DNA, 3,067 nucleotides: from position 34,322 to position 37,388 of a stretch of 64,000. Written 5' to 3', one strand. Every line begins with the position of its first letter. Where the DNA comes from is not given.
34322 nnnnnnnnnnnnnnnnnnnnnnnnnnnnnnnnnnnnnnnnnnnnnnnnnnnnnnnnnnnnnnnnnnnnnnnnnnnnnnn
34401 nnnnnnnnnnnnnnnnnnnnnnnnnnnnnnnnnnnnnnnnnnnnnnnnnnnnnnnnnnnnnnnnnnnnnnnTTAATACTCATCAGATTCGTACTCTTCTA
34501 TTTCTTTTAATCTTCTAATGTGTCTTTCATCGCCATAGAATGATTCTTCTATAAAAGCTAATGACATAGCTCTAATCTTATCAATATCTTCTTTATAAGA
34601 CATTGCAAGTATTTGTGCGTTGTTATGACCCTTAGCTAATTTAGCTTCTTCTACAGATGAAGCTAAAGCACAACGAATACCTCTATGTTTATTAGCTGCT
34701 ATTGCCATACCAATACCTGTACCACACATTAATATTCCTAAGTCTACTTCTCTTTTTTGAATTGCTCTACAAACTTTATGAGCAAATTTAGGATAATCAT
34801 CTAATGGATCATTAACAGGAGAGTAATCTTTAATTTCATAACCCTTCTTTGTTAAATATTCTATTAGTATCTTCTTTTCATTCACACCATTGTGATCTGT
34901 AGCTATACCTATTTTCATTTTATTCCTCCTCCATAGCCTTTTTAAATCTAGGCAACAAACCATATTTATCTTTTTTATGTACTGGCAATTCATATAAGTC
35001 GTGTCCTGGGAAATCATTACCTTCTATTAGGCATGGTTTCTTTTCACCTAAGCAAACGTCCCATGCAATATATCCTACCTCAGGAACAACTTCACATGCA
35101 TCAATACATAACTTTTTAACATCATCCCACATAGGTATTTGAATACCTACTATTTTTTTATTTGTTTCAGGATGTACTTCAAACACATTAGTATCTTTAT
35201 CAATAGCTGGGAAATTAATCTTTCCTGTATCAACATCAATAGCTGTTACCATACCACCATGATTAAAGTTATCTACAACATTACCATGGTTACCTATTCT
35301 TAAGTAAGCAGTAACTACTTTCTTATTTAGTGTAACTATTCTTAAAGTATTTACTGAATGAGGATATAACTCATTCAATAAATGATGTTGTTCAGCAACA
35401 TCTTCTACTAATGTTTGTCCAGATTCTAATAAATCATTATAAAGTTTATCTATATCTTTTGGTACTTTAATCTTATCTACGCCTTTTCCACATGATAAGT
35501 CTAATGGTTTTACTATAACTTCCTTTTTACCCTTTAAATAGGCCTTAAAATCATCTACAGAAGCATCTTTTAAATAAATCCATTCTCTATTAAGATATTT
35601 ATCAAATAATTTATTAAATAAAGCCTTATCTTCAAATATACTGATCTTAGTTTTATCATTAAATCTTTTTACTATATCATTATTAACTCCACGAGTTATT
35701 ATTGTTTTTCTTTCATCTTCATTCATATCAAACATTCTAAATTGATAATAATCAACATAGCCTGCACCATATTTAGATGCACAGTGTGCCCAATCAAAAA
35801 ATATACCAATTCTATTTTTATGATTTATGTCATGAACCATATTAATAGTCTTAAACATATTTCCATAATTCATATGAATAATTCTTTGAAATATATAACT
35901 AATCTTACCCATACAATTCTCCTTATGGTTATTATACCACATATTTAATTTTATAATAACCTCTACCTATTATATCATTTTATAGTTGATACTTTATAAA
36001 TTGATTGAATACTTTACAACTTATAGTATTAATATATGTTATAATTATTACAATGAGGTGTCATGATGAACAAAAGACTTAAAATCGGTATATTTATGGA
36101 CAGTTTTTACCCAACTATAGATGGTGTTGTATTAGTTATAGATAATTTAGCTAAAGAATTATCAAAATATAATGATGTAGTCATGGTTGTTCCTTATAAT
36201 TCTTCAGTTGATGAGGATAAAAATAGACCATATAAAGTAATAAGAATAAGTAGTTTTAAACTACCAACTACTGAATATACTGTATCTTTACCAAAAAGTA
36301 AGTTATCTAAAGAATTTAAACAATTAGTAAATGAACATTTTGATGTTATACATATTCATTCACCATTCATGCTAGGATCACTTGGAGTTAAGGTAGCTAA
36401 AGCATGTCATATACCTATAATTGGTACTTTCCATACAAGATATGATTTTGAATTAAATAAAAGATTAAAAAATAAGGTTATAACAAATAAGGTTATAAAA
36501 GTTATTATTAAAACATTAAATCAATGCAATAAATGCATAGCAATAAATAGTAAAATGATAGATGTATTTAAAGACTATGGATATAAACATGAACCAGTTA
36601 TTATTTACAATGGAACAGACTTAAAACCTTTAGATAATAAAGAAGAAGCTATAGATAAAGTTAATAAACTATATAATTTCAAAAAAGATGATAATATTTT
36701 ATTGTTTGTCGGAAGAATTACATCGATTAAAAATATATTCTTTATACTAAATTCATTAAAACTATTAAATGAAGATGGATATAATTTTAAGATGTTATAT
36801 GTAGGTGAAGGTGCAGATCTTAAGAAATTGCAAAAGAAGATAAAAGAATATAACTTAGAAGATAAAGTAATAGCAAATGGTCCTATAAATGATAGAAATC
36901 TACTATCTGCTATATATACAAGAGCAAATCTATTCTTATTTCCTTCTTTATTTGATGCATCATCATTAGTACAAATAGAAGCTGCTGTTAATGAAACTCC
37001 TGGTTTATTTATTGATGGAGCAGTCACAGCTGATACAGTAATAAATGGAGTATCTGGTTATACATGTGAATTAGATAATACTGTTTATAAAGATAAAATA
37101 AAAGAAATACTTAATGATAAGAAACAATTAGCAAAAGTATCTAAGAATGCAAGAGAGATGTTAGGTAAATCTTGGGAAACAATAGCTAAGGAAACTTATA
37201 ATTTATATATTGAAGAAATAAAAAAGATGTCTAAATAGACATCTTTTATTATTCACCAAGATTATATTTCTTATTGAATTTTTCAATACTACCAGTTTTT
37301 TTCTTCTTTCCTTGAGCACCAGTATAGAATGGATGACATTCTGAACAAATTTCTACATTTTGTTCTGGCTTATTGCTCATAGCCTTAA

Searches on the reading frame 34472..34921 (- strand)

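Call 54: search_protein_families(library=pfam, proteins=[window:34472-34921:-], max_evalue=0.001)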
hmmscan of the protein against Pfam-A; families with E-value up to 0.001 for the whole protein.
window:34472-34921:- (149 aa): 1 family
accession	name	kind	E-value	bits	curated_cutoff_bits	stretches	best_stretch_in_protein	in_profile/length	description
PF02502.23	LacAB_rpiB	-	7.1e-44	149.6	24.7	1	4-141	1-138/138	Ribose/Galactose Isomerase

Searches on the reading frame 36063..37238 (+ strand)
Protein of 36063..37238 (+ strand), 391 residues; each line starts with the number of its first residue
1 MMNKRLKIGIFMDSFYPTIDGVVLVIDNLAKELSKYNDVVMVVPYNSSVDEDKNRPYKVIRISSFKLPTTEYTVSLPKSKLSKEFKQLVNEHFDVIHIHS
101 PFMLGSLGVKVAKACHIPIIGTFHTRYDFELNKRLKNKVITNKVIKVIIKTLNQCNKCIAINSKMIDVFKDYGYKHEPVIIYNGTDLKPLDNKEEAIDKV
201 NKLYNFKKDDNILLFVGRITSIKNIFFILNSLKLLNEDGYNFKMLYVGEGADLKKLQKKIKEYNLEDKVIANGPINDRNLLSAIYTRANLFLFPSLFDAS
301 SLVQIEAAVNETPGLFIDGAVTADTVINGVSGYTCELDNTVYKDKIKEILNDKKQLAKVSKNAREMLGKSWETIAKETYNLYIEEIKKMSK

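Call 64: search_protein_families(library=pfam, proteins=[window:36063-37238:+], max_evalue=0.00001)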
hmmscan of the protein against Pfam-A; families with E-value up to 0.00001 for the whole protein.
window:36063-37238:+ (391 aa): 3 families
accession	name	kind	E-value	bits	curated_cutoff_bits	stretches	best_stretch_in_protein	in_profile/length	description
PF00534.26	Glycos_transf_1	-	5.2e-27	94.9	26.4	1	204-366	9-172/172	Glycosyl transferases group 1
PF13439.12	Glyco_transf_4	-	2.1e-21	77.1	28.5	1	20-187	2-168/170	Glycosyltransferase Family 4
PF13692.12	Glyco_trans_1_4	-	2.2e-16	60.9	27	1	211-352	2-142/142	Glycosyl transferases group 1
